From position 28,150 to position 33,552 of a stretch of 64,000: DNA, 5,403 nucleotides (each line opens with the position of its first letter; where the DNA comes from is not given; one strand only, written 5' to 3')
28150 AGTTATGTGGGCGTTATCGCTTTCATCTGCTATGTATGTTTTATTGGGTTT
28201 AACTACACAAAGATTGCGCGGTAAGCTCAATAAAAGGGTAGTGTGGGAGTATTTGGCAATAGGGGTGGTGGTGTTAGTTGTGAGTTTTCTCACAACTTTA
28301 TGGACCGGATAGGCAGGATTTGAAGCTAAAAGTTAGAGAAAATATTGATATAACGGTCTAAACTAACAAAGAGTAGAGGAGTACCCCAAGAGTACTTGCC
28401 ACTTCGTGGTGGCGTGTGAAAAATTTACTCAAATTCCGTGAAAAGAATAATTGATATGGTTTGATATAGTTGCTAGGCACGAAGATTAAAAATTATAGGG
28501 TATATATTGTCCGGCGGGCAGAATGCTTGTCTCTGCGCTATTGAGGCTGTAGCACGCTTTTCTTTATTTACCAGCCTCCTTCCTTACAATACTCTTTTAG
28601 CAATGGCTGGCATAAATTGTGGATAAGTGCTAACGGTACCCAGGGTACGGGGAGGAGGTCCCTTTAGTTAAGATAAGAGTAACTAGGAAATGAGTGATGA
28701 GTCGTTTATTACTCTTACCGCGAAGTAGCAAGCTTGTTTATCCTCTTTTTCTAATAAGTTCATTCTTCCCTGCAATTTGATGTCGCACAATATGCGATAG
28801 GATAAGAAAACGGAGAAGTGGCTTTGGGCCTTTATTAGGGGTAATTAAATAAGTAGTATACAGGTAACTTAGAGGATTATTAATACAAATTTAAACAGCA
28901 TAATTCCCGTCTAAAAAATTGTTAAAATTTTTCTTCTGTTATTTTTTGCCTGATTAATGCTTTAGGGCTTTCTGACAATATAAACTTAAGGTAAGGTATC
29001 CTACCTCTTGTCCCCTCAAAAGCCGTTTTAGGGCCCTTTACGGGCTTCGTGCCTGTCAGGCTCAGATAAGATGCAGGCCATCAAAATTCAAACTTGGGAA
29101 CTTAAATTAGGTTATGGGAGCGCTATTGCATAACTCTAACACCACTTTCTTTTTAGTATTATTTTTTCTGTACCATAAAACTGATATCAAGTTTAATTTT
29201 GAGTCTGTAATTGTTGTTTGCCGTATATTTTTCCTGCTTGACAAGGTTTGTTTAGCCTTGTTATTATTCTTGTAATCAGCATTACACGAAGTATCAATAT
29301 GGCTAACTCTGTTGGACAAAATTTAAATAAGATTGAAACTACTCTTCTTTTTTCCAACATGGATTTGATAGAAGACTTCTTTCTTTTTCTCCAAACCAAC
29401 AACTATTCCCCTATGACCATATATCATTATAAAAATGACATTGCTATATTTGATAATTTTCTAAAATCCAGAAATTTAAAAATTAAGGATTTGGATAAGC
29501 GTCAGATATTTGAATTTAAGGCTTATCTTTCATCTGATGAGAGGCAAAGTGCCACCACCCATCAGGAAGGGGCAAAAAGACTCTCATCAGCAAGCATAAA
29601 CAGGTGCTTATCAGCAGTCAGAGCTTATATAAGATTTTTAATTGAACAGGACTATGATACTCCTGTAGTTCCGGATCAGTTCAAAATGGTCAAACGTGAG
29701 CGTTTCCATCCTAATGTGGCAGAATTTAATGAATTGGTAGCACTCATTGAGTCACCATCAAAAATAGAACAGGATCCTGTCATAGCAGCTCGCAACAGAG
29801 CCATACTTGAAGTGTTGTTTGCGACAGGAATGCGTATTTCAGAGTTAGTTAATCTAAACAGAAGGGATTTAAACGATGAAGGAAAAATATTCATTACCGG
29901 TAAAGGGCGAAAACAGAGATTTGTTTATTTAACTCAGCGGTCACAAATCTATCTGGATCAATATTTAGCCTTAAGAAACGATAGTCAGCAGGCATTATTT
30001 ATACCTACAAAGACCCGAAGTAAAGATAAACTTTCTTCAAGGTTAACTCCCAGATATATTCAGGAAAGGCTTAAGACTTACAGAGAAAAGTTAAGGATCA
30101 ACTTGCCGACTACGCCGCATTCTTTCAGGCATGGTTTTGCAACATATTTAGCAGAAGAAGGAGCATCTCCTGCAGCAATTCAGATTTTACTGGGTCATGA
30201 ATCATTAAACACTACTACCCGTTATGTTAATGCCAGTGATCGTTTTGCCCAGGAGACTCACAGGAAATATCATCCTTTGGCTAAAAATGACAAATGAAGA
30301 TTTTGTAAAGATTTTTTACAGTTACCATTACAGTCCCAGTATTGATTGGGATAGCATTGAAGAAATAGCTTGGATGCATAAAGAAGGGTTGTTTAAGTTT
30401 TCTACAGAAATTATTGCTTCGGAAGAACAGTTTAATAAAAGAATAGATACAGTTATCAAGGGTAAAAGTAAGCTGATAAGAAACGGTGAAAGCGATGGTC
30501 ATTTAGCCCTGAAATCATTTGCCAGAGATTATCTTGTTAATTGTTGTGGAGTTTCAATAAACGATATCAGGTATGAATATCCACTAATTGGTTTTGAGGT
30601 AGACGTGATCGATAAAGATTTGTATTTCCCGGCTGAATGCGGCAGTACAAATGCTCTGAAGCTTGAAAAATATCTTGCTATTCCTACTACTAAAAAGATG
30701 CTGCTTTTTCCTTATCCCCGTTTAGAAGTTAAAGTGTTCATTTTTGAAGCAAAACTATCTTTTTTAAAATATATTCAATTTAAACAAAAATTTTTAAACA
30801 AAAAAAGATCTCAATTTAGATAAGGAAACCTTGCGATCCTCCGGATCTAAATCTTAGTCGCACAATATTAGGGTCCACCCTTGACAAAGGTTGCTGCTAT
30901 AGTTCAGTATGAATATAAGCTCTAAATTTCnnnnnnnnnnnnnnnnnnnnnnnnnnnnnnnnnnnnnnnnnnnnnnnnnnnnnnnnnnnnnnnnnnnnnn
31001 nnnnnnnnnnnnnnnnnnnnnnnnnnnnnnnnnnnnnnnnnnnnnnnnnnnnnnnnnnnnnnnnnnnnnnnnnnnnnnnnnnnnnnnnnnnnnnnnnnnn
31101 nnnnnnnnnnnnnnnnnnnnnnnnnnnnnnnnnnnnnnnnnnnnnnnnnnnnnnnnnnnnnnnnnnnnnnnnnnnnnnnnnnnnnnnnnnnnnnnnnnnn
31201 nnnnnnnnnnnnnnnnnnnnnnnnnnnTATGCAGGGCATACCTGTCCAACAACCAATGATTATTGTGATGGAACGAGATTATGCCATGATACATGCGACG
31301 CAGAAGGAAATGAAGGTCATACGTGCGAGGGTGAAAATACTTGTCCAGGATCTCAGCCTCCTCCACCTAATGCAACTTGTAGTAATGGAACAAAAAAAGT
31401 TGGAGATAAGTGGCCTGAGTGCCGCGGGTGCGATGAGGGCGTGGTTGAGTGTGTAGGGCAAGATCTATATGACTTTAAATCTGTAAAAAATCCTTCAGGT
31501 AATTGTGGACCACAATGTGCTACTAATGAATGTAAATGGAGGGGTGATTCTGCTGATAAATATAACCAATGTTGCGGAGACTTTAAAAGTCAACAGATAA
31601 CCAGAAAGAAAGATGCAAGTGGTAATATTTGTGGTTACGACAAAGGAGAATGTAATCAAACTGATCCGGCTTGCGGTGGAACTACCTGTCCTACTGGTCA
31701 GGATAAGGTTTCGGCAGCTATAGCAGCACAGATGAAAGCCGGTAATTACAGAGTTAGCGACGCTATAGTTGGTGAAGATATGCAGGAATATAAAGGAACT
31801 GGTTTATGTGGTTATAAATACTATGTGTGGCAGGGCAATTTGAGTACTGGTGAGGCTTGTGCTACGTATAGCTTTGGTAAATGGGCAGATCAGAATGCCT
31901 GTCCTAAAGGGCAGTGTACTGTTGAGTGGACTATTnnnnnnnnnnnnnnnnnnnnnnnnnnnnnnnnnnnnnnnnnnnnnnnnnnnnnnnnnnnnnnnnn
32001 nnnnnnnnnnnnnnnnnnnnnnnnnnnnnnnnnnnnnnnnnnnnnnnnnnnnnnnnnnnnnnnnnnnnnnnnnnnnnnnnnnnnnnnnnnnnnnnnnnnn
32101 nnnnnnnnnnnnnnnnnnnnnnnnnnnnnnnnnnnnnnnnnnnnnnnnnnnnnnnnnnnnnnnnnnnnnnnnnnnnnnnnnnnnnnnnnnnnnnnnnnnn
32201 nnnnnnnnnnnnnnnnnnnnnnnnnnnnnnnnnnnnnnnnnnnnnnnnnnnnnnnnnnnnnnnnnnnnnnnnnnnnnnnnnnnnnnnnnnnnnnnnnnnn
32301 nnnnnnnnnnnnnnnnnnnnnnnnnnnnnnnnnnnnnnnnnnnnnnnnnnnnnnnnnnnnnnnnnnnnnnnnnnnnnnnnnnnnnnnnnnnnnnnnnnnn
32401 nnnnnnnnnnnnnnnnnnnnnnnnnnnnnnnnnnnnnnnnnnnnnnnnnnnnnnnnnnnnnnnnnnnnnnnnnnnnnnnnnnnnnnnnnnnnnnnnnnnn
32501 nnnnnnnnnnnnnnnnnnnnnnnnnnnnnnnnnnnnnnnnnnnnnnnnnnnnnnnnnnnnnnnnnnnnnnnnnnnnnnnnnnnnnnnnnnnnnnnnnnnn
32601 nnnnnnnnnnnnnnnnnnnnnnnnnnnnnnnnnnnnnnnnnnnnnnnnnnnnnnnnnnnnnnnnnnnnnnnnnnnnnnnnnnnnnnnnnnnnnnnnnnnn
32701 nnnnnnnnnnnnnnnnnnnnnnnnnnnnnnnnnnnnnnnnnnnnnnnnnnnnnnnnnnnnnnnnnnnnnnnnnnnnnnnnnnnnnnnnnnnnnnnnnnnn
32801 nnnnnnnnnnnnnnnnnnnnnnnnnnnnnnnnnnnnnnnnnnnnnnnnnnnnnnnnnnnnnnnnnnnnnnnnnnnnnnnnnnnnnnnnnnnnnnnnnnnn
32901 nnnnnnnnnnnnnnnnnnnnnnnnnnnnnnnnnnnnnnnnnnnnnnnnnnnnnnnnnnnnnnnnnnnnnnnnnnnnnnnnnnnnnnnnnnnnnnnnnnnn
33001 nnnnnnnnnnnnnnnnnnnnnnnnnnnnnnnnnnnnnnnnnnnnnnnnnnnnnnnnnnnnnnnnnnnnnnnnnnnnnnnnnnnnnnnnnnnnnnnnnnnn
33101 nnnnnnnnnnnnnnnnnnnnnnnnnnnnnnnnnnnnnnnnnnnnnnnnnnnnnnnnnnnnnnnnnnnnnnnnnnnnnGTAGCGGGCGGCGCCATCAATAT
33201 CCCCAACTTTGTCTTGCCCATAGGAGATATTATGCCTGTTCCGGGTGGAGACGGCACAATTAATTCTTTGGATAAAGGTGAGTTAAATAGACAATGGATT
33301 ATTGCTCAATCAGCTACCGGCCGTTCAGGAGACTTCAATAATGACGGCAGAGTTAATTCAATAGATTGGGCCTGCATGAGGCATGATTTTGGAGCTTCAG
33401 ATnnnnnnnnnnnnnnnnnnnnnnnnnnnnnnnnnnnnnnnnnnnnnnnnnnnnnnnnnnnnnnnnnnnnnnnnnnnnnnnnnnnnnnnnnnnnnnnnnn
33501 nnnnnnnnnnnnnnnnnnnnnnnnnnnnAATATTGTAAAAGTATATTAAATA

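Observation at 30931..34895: Self-contained membrane-anchored dockerin/cohesin trio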

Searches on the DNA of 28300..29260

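Call 92: search_rna_families(source=window, start=28300, end=29260, threshold=evalue, max_evalue=1, show_alignments=2)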
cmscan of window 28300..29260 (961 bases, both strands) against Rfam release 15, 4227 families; matches with E-value up to 1: 0.
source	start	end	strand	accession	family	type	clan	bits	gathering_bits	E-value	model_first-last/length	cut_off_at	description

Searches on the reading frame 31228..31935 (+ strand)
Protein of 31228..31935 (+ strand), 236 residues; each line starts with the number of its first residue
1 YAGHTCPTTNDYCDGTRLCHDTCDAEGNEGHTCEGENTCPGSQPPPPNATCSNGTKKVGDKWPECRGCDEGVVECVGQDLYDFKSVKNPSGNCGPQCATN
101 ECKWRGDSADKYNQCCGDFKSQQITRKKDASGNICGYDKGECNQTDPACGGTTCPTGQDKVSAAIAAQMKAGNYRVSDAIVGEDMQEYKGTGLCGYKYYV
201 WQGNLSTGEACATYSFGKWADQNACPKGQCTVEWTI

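Call 66: search_protein_representatives(protein=window:31228-31935:+)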
Query: 236 residues. Proteins with E-value up to 0.001 (for the whole library): 11; up to 1e-10: 3; up to 1e-30: 1. The best 11 are listed.
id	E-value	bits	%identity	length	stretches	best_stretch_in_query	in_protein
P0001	1.0e-162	556.3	100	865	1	1-236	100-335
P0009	9.0e-23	97.6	61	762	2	48-99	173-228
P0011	1.2e-11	61.1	78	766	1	49-98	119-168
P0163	2.2e-10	56.9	43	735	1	50-159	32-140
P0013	3.6e-10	56.2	49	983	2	48-111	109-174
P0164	1.1e-08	51.4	46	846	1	135-236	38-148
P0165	2.7e-08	50.1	49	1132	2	11-98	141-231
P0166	9.5e-06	41.7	53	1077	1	37-99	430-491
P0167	9.8e-06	41.7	38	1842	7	141-182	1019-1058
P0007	2.0e-05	40.7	39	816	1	89-235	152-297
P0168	1.5e-04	37.8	45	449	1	5-112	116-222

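Call 70: search_protein_families(library=pfam, proteins=[P0163, P0164, P0165, P0166, P0167, P0168], max_evalue=0.01)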
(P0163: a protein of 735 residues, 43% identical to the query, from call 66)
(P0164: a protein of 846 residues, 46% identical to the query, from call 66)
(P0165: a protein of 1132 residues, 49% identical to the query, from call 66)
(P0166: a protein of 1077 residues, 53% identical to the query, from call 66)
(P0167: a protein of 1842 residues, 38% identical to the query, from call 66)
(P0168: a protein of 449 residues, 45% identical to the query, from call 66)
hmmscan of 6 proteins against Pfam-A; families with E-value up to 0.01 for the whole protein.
P0163 (735 aa): 1 family
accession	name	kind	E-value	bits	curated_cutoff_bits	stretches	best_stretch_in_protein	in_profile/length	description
PF00404.24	Dockerin_1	-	1.9e-05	25.2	22.9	1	643-686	6-52/57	Dockerin type I domain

P0164 (846 aa): 1 family
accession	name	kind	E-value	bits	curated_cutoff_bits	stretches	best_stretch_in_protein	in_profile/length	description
PF00404.24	Dockerin_1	-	6.1e-07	30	22.9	1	577-620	5-51/57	Dockerin type I domain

P0165 (1132 aa): 1 family
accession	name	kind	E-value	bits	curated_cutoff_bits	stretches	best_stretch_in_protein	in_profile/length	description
PF00404.24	Dockerin_1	-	9.2e-07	29.4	22.9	1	1021-1063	6-51/57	Dockerin type I domain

P0166 (1077 aa): 1 family
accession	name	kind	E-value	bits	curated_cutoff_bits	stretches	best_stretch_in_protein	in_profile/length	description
PF00404.24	Dockerin_1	-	0.0073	16.9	22.9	0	955-997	6-51/57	Dockerin type I domain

P0167 (1842 aa): 14 families
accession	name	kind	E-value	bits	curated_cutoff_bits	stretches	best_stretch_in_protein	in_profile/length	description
PF17963.7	Big_9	-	1.1e-186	606.8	23.6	14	251-337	1-88/89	Bacterial Ig domain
PF17803.7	Cadherin_4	-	1.1e-178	580.5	25.1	14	242-307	2-71/71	Bacterial cadherin-like domain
PF17892.7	Cadherin_5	-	6.3e-109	356.7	26.5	7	1298-1388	2-97/98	Cadherin-like domain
PF09938.14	DUF2170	-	1.1e-17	64.5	27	0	871-921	2-53/137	Uncharacterized protein conserved in bacteria (DUF2170)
PF23560.1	GBD_Hemicentin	-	5.7e-14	52.3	27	0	1080-1149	15-81/100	Hemicentin galactose-binding domain-like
PF24315.1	DUF7489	-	7.5e-09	35.7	27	0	966-1002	6-42/65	Domain of unknown function (DUF7489)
PF16184.11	Cadherin_3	-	5.3e-08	33.2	25.5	0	276-304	29-57/106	Cadherin-like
PF00353.25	HemolysinCabind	-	4e-07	30.3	23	1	1697-1731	1-35/36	RTX calcium-binding nonapeptide repeat (4 copies)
PF23747.2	Ig-like_CATSPERD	-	6.8e-06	27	27.8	0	767-811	59-103/120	CATSPERD Ig-like domain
PF01551.29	Peptidase_M23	-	1e-05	26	28.7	0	1001-1048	6-53/96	Peptidase family M23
PF23614.1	DUF7141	-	8.3e-05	22.7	27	0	981-1001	10-30/61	Domain of unknown function (DUF7141)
PF13241.12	NAD_binding_7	-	0.00023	22.1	22.1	0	1049-1091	52-94/104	Putative NAD(P)-binding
PF05345.18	He_PIG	-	0.00051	20.9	24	2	258-337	8-93/96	Putative Ig domain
PF07865.16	DUF1652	-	0.009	16.3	23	0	984-1005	23-44/67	Protein of unknown function (DUF1652)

P0168 (449 aa): 0 families

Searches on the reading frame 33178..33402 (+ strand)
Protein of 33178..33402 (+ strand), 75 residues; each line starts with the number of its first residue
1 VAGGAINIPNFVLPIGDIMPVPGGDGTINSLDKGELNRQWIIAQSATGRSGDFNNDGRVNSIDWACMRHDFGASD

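Call 81: search_solved_structures(query=A5, max_evalue=0.01, show_alignments=2)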
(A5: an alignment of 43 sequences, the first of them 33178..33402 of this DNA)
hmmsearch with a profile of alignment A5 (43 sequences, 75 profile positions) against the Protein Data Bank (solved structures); distinct sequences matched with E-value up to 0.01: 25.
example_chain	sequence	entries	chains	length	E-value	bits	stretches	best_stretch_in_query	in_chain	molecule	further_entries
4fl4_A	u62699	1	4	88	1.4e-09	41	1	16-66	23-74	Glycoside hydrolase family 9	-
5nrm_B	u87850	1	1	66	7.3e-09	38.7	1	47-70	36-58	DocCel5: Type I dockerin repeat domain from A. cellulolyticus family 5 endoglucanase WP_01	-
1daq_A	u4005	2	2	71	1.5e-08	37.7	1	16-71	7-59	ENDOGLUCANASE SS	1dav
2mte_A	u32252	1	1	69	1.5e-08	37.6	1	16-71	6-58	Cellulose 1,4-beta-cellobiosidase (reducing end) CelS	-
5nrk_B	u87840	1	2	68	2.5e-08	36.9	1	47-70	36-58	DocCel5: Type I dockerin repeat domain from A. cellulolyticus family 5 endoglucanase WP_01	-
2vn6_B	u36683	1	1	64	1.5e-07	34.4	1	21-70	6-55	ENDOGLUCANASE A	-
2vn5_B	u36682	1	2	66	2.6e-07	33.7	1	21-70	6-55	ENDOGLUCANASE A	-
2yik_A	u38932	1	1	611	1.9e-06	30.9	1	10-69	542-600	ENDOGLUCANASE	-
4cj0_A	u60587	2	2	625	2e-06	30.8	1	14-65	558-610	ENDOGLUCANASE D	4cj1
1clc_A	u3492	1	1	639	2.1e-06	30.8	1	14-65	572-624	ENDOGLUCANASE CELD; EC: 3.2.1.4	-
2y3n_B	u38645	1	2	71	2.8e-06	30.4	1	17-74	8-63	CELLULOSOMAL FAMILY-48 PROCESSIVE GLYCOSIDE HYDROLASE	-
5k39_B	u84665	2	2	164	4e-05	26.7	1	9-72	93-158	Dockerin module from a protein of unknown function | Ig domain protein group 2 domain protein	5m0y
1ohz_B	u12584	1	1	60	0.0001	25.4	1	16-63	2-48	ENDO-1,4-BETA-XYLANASE Y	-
3ul4_B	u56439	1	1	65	0.00026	24.1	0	50-68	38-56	Cellulosome enzyme, dockerin type I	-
2b59_B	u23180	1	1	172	0.00026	24.1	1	6-73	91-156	Cellulosomal scaffolding protein A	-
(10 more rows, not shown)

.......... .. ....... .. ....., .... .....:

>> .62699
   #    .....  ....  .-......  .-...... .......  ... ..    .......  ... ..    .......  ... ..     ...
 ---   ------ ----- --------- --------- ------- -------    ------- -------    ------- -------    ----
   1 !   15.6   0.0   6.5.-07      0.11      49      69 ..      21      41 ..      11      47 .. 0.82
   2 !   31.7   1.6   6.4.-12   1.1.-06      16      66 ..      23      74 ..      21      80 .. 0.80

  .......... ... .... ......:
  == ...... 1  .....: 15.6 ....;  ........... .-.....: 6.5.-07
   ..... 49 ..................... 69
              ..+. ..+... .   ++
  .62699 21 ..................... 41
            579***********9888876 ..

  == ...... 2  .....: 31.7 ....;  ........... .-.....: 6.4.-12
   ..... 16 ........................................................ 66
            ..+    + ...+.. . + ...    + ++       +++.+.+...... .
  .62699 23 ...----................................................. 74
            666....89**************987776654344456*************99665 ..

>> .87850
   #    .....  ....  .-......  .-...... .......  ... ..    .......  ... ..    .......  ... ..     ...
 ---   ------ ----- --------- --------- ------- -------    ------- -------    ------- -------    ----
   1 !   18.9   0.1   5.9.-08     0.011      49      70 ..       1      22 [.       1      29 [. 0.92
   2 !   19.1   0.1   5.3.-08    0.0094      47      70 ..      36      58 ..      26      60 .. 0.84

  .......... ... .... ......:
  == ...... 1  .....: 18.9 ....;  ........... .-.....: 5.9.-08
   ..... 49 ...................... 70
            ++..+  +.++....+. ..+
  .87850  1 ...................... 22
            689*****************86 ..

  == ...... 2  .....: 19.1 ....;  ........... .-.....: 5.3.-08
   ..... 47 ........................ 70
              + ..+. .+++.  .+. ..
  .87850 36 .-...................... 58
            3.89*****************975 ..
